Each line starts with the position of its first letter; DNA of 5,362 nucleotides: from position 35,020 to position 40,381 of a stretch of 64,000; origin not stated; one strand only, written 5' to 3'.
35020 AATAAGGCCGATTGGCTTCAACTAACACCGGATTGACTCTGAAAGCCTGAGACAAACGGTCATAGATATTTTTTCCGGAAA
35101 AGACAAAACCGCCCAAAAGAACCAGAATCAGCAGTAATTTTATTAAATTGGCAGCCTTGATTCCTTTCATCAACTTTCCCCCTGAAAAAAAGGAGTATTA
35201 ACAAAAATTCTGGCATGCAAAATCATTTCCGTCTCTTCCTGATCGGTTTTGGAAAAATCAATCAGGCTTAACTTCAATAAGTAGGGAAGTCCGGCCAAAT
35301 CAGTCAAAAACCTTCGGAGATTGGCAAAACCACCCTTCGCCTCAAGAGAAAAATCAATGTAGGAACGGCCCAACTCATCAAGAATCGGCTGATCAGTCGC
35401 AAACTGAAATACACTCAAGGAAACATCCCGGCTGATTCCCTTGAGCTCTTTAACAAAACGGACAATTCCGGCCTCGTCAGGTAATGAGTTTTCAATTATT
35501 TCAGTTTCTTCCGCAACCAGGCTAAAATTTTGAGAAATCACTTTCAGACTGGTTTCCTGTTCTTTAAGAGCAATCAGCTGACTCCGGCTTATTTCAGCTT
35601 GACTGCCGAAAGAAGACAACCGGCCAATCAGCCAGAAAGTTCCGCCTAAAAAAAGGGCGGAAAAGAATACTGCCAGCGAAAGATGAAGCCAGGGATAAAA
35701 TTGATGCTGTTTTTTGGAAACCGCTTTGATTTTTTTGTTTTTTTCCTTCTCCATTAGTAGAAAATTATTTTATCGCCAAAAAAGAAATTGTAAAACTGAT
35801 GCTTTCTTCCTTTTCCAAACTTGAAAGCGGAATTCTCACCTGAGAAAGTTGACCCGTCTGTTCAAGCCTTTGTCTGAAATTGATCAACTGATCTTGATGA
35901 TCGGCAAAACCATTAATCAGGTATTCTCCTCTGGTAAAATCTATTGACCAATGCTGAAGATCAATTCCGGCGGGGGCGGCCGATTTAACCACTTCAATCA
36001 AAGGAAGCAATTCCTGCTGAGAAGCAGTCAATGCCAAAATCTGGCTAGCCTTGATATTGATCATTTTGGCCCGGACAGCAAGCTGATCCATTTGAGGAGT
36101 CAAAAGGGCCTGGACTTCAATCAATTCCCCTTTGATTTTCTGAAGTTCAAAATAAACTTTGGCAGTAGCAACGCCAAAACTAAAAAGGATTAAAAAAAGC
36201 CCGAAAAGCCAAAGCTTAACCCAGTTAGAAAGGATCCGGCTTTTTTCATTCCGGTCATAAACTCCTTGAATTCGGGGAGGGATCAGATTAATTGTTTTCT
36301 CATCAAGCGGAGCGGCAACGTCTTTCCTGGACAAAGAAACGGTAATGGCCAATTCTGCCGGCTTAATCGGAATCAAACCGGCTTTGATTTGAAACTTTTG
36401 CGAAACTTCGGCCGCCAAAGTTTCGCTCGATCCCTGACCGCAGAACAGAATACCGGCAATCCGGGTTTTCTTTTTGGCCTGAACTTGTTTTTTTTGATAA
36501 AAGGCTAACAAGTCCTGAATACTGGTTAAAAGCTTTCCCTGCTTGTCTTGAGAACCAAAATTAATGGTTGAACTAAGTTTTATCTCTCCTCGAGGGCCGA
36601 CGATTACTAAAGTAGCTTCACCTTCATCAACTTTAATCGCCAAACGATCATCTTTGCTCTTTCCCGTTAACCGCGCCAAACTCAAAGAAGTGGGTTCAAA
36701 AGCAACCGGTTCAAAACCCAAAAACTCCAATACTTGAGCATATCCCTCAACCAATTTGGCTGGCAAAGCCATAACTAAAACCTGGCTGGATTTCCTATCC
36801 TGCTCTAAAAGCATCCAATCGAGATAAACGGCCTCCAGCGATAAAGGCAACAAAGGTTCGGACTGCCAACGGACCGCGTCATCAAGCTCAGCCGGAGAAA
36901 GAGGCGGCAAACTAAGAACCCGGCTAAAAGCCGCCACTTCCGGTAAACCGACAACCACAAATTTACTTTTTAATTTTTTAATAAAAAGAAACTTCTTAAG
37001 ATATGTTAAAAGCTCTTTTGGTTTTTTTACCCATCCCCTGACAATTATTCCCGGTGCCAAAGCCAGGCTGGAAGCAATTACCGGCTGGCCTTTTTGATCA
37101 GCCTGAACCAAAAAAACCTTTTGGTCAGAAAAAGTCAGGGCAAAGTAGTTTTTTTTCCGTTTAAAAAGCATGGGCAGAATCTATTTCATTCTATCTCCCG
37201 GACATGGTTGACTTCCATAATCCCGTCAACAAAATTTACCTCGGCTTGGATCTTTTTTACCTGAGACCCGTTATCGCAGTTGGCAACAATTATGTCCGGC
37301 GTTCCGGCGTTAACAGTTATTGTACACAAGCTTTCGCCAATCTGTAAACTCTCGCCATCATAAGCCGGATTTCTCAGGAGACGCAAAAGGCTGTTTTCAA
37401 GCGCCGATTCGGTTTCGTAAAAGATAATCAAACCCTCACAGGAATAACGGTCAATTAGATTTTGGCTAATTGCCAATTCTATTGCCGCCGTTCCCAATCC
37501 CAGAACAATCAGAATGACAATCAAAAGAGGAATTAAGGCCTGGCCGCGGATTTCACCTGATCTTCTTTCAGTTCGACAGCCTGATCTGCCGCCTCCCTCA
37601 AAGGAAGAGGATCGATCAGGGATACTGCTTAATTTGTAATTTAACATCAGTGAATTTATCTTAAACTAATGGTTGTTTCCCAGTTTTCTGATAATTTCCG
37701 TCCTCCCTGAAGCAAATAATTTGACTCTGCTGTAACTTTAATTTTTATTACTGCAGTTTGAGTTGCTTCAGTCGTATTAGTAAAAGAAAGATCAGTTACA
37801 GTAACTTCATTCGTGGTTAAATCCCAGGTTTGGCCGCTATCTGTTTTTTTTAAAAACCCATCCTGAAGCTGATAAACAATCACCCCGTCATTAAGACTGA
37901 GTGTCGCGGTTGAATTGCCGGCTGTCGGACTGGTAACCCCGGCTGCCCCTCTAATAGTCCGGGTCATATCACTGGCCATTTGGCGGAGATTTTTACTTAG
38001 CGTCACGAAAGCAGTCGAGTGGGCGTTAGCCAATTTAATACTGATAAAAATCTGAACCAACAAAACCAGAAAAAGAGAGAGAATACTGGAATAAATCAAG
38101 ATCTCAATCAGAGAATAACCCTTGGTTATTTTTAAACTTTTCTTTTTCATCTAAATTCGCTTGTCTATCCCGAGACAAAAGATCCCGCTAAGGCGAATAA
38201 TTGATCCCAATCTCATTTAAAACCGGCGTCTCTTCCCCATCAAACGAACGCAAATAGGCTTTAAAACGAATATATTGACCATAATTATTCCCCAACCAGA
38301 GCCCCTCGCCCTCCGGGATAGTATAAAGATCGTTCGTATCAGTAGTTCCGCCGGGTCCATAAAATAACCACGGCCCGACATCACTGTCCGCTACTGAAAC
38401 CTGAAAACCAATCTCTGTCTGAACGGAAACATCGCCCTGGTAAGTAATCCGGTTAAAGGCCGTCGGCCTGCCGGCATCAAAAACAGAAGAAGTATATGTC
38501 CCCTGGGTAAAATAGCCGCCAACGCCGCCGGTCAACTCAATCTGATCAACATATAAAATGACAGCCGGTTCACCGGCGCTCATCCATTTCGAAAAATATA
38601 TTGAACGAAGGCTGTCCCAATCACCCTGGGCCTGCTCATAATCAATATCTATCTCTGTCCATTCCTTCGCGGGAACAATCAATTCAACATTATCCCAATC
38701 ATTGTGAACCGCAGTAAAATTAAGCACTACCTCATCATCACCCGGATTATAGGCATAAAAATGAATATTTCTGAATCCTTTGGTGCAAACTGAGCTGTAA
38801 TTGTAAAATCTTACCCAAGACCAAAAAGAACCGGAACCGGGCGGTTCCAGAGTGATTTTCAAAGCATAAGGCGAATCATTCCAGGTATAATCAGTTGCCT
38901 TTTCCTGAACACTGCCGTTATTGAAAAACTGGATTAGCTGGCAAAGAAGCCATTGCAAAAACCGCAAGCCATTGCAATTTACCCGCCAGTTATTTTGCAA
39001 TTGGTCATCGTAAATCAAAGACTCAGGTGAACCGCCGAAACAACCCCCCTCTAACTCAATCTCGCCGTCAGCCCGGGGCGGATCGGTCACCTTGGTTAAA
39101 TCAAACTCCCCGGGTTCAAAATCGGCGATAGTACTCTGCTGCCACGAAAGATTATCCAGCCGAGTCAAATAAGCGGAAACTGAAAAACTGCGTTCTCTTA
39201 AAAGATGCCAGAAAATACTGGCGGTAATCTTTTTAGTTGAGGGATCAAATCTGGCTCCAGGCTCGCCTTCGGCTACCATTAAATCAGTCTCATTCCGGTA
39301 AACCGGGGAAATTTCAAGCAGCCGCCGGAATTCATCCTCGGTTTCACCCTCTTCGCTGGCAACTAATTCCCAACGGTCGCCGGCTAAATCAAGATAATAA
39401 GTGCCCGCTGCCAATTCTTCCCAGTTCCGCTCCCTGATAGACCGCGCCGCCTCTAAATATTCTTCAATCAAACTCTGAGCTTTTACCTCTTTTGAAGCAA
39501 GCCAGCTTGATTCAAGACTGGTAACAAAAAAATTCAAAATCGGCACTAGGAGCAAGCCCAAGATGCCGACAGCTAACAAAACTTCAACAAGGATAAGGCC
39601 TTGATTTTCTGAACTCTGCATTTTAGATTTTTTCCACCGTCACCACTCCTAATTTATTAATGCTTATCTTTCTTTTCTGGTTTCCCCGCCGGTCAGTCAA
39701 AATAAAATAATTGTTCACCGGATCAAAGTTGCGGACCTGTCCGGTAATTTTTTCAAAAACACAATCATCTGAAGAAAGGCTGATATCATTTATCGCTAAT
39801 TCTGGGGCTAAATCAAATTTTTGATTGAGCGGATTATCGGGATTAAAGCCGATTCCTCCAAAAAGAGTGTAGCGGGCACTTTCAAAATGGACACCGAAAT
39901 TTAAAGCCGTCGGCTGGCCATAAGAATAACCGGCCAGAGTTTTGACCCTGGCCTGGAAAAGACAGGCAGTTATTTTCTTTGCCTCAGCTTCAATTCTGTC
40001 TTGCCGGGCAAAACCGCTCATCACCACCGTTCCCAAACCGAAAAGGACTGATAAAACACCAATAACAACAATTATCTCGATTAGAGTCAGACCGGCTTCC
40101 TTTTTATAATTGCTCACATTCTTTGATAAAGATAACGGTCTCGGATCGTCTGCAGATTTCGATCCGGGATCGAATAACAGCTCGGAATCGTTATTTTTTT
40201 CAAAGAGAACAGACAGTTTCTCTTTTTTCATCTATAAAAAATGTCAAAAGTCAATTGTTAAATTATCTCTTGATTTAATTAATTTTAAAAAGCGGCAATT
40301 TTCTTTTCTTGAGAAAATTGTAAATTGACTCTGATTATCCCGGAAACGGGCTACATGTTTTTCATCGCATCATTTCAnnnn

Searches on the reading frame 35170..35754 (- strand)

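Call 38: search_protein_families(library=pfam, proteins=[window:35170-35754:-], max_evalue=0.001)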
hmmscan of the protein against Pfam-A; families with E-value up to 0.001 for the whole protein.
window:35170-35754:- (194 aa): 1 family
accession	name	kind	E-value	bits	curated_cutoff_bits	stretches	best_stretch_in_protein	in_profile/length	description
PF04350.18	PilO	-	1.9e-07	31.7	22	1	57-187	12-140/145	Pilus assembly protein, PilO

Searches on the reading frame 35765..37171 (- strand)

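Call 38: search_protein_families(library=pfam, proteins=[window:35765-37171:-], max_evalue=0.001)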
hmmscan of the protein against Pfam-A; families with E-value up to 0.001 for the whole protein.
window:35765-37171:- (468 aa): 2 families
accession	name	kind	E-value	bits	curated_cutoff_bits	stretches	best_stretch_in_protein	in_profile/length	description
PF11104.14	PilM_2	-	9.8e-08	31.7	27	1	34-155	27-152/340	Type IV pilus assembly protein PilM;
PF05137.18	PilN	-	0.00034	21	22.8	1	399-464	10-76/78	Fimbrial assembly protein (PilN)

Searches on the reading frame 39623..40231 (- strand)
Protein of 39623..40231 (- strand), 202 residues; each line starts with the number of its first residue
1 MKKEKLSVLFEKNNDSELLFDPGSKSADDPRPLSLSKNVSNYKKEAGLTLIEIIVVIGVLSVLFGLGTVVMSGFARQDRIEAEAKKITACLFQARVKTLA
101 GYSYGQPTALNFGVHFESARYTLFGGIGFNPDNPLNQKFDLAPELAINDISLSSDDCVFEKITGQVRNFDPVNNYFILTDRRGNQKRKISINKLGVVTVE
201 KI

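Call 38: search_protein_families(library=pfam, proteins=[window:39623-40231:-], max_evalue=0.001)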
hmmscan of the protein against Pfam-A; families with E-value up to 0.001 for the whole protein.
window:39623-40231:- (202 aa): 1 family
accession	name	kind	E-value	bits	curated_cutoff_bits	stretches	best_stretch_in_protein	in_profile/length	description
PF07963.17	N_methyl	-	3.2e-05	23.8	21.2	1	43-66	2-25/27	Prokaryotic N-terminal methylation motif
